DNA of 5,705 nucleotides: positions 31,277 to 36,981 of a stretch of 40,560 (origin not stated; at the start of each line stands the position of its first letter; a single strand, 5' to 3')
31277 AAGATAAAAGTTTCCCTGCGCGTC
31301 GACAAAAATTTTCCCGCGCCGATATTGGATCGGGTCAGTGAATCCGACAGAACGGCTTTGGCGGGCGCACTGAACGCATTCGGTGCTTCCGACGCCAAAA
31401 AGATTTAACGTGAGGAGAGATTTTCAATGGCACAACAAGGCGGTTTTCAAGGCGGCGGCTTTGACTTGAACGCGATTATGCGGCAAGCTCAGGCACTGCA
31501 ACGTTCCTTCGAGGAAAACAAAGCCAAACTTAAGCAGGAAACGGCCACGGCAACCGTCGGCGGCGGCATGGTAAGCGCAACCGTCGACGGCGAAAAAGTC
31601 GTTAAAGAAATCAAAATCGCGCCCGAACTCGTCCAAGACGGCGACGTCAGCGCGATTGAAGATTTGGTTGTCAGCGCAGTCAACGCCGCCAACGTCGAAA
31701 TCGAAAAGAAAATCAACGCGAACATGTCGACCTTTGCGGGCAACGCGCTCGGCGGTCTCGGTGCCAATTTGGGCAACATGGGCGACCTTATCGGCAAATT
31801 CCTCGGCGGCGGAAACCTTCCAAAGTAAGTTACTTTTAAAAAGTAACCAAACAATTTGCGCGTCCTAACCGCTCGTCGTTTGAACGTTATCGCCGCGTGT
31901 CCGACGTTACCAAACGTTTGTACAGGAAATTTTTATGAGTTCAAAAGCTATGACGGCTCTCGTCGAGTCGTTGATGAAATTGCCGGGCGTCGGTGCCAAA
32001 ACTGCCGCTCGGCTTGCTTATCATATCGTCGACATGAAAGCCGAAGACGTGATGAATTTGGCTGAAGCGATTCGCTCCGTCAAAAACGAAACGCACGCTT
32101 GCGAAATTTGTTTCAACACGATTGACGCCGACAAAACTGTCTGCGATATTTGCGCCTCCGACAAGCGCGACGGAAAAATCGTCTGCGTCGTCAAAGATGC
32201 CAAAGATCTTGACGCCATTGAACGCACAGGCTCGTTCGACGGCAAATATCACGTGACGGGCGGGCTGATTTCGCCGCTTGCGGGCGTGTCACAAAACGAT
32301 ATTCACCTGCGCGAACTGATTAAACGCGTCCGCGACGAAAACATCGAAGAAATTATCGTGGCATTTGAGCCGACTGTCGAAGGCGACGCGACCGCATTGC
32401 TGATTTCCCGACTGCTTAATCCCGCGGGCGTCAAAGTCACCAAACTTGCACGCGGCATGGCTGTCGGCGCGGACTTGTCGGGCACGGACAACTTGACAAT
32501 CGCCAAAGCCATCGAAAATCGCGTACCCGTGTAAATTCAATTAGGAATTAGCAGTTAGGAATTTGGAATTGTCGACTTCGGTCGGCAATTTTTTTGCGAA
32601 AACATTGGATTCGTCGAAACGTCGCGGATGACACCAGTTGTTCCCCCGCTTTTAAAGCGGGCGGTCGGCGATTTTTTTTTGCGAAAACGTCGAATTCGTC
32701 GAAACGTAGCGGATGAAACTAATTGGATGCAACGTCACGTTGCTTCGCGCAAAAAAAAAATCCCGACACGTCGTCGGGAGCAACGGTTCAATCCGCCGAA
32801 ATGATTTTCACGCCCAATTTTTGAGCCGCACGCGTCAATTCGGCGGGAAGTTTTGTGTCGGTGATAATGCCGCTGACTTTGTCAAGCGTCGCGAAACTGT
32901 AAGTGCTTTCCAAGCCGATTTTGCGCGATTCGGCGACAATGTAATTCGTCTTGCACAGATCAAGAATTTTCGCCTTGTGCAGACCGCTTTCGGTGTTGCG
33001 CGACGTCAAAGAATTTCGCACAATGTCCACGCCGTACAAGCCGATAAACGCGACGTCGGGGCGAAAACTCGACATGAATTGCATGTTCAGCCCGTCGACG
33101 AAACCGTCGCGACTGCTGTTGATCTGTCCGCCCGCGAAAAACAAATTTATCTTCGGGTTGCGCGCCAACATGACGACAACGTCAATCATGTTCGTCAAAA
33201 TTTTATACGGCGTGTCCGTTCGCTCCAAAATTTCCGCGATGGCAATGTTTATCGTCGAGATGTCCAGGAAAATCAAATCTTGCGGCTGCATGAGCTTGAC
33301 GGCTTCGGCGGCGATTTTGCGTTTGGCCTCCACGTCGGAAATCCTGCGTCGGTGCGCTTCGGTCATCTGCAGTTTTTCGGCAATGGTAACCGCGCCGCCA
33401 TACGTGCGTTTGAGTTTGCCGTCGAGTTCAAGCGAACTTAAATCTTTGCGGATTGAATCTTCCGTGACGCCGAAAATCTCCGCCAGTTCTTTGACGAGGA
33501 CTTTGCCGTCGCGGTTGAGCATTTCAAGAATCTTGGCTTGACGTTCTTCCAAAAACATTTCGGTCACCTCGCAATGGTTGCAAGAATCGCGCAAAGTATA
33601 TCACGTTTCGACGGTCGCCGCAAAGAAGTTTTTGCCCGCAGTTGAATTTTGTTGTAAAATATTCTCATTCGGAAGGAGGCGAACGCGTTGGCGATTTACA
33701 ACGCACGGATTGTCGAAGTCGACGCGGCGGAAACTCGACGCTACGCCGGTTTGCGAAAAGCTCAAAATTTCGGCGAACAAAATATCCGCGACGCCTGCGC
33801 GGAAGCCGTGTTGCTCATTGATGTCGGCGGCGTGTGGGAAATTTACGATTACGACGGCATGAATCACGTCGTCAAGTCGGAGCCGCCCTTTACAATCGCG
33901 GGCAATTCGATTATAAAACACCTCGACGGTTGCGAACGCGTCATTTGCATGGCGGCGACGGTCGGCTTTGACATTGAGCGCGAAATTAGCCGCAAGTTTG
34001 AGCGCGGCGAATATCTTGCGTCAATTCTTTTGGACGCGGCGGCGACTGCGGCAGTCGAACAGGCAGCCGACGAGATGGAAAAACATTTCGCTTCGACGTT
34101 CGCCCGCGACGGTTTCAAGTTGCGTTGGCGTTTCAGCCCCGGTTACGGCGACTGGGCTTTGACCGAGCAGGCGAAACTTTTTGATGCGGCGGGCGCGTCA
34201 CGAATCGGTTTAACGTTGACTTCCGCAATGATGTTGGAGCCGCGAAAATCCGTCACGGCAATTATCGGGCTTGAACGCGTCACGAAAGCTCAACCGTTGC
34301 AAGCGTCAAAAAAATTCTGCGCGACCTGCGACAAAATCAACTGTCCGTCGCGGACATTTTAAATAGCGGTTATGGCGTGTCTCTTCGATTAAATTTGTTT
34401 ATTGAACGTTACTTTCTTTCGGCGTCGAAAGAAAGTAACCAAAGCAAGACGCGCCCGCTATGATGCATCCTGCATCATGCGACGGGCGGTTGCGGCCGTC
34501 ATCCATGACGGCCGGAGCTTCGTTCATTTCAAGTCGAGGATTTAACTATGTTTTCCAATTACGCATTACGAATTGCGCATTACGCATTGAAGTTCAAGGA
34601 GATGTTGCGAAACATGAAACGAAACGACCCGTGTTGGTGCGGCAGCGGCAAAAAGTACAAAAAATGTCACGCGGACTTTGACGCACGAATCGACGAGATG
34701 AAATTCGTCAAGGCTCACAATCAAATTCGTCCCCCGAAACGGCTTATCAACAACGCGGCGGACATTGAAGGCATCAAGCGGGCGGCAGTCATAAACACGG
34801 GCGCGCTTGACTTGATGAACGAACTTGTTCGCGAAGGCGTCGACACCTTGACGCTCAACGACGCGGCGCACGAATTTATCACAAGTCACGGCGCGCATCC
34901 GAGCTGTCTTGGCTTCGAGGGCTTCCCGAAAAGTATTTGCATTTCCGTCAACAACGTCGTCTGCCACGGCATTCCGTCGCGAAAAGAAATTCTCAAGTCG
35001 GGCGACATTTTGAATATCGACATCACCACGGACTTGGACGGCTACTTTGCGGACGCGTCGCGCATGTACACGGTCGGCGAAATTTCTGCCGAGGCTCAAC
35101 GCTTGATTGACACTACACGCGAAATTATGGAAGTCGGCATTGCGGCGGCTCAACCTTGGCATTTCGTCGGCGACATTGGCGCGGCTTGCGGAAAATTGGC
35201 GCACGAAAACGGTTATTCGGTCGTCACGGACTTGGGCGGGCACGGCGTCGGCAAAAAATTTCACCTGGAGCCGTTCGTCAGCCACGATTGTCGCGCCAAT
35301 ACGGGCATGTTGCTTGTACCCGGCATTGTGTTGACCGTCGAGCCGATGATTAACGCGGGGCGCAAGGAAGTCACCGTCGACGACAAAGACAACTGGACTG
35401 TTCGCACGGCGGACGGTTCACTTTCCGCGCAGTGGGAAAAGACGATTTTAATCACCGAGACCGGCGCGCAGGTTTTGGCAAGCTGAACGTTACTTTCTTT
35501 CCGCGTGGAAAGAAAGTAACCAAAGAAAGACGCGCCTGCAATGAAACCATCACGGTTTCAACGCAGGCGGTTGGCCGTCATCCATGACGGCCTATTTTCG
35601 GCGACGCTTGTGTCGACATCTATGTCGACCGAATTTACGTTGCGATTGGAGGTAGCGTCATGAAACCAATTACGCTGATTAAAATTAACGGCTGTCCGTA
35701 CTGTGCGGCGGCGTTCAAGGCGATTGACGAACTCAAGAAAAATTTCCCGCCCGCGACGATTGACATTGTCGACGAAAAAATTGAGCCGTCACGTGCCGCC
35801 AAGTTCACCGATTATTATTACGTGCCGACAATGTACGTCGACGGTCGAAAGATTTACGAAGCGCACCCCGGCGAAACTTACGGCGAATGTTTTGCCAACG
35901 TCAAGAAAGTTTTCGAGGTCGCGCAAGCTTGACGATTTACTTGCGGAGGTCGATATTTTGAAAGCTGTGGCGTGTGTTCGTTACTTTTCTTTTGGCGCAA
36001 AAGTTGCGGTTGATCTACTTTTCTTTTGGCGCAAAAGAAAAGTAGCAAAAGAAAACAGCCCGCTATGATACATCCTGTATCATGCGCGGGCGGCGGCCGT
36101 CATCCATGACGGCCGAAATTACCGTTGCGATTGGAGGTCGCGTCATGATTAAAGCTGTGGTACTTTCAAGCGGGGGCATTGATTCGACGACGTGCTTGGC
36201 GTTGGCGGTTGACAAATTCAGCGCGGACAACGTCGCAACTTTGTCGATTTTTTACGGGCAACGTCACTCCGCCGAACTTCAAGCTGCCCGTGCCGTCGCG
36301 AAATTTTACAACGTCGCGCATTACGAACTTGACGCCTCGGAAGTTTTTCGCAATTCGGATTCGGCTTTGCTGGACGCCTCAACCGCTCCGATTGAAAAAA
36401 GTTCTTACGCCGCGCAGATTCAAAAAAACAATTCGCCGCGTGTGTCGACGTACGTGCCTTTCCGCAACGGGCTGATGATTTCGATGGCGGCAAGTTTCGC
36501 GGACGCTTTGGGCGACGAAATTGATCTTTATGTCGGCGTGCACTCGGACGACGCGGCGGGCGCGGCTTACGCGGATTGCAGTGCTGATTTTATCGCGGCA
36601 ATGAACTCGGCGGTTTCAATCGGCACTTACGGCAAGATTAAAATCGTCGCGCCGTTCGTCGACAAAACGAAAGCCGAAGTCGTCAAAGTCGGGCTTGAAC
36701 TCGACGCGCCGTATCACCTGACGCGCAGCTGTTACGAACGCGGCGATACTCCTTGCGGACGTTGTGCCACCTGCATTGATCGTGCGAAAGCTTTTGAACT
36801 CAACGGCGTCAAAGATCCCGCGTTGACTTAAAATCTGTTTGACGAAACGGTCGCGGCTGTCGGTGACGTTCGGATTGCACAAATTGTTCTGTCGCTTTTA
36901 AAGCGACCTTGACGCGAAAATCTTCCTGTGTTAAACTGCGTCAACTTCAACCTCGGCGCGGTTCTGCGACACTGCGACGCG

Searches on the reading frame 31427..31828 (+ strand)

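Call 82: search_protein_families(library=pfam, proteins=[window:31427-31828:+])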
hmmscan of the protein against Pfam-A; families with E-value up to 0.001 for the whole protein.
window:31427-31828:+ (133 aa): 1 family
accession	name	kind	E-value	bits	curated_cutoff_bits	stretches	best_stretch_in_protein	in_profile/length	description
PF02575.21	YbaB_DNA_bd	-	3.7e-22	78.7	25.5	1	18-105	1-88/91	YbaB/EbfC DNA-binding family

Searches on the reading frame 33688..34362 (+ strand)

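Call 6: search_protein_families(library=pfam, proteins=[window:33688-34362:+])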
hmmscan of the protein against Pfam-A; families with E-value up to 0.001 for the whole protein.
window:33688-34362:+ (224 aa): 1 family
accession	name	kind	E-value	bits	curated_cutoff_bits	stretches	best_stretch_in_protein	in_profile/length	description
PF02965.22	Met_synt_B12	-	5.1e-05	23.3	25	1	85-193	123-246/273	Vitamin B12 dependent methionine synthase, activation domain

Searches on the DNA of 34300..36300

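Call 13: search_rna_families(source=window, start=34300, end=36300, threshold=evalue, max_evalue=10)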
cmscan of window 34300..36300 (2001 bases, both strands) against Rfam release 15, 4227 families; matches with E-value up to 10: 10.
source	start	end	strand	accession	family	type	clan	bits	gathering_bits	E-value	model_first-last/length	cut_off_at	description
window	35525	35596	+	RF00078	MicA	Gene; sRNA;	-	19.6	41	5.6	1-75/75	no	MicA sRNA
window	35967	36061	+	RF03489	mir-4796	Gene; miRNA;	-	19.5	90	1.1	1-93/93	no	mir-4796 microRNA precursor family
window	35898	36057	+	RF04310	nqrA-II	Cis-reg;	-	18.3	55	5.9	1-174/174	no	nqrA-II ncRNA motif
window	35981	36124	+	RF01449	S_pombe_snR100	Gene; snRNA; snoRNA; HACA-box;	-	18.1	80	0.19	1-187/187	no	small nucleolar RNA snR100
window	36054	36117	-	RF00301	snoZ256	Gene; snRNA; snoRNA; CD-box;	-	17.1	50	2.8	1-94/94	no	Small nucleolar RNA Z256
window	35999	36060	-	RF03323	mir-3613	Gene; miRNA;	-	16.7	91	4.5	1-86/86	no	mir-3613 microRNA precursor family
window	35985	36075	+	RF00322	SNORA31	Gene; snRNA; snoRNA; HACA-box;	-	16.7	40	7.3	1-130/130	no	Small nucleolar RNA SNORA31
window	36045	36103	-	RF00489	ctRNA_p42d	Gene; antisense;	-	16.4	50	4.7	1-46/46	no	ctRNA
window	36094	36116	+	RF01322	CRISPR-DR9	Gene; CRISPR;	-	16.3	45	4.1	5-27/37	no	CRISPR RNA direct repeat element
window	35424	35537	+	RF02225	sX6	Gene; sRNA;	-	14.5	40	0.56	1-342/342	no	Proteobacterial sRNA sX6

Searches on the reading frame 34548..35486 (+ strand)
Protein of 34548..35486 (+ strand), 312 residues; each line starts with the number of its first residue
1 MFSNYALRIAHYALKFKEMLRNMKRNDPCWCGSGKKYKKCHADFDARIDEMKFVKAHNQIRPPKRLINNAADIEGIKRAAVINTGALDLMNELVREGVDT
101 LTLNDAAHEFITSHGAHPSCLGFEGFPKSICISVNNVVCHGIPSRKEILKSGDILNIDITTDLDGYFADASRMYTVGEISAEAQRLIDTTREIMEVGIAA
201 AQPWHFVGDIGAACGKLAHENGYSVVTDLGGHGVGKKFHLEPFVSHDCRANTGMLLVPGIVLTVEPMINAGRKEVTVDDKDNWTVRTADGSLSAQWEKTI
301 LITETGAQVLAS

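Call 6: search_protein_families(library=pfam, proteins=[window:34548-35486:+])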
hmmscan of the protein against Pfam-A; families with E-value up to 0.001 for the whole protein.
window:34548-35486:+ (312 aa): 2 families
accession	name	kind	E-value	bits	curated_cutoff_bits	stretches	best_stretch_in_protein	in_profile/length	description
PF00557.29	Peptidase_M24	-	3.2e-42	145.1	23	1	74-304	1-208/208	Metallopeptidase family M24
PF02810.21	SEC-C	-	1.5e-11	44.4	20.4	1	25-42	1-18/19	SEC-C motif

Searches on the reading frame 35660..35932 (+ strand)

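Call 6: search_protein_families(library=pfam, proteins=[window:35660-35932:+])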
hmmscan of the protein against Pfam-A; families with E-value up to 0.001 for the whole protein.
window:35660-35932:+ (90 aa): 1 family
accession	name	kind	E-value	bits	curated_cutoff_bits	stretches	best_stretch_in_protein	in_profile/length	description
PF00462.30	Glutaredoxin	-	6.3e-06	26.8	22.9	1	5-64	2-59/60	Glutaredoxin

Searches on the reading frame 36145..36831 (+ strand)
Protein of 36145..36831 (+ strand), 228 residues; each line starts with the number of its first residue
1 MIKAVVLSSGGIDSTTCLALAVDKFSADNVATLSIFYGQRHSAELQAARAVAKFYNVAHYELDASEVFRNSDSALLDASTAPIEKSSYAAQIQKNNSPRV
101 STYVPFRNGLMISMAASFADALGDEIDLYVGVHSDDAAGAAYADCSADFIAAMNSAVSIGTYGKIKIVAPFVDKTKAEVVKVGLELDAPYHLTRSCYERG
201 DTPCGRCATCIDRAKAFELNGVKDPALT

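Call 82: search_protein_families(library=pfam, proteins=[window:36145-36831:+])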
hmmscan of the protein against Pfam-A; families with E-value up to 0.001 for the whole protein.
window:36145-36831:+ (228 aa): 3 families
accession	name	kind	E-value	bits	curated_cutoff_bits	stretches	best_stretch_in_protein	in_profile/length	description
PF06508.19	QueC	-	1.6e-56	191.6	22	1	3-219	1-208/210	Queuosine biosynthesis protein QueC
PF00733.27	Asn_synthase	-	6.8e-07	29.7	21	1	9-65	25-80/354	Asparagine synthase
PF02540.23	NAD_synthase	-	9.9e-06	25.3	21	1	4-79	21-96/242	NAD synthase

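Call 83: find_encoding_contigs(protein=window:36145-36831:+, flank=3000, max_places=6)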
Protein window:36145-36831:+ (228 aa): 1 contig read that carries it; 1 place shown.
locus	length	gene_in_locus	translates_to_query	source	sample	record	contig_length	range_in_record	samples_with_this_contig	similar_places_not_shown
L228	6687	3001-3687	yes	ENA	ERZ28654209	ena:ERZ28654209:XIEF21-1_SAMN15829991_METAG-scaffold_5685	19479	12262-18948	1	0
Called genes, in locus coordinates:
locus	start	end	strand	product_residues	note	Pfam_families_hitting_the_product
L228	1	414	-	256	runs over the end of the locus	PF08220:HTH_DeoR, PF08279:HTH_11 (weak), PF00455:DeoRC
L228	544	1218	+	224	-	-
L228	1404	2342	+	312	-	PF02810:SEC-C, PF00557:Peptidase_M24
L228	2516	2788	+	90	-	PF00462:Glutaredoxin (weak)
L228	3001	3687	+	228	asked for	PF00733:Asn_synthase (weak), PF02540:NAD_synthase (weak), PF06508:QueC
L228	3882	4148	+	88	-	PF00312:Ribosomal_S15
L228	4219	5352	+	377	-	-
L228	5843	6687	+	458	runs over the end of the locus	?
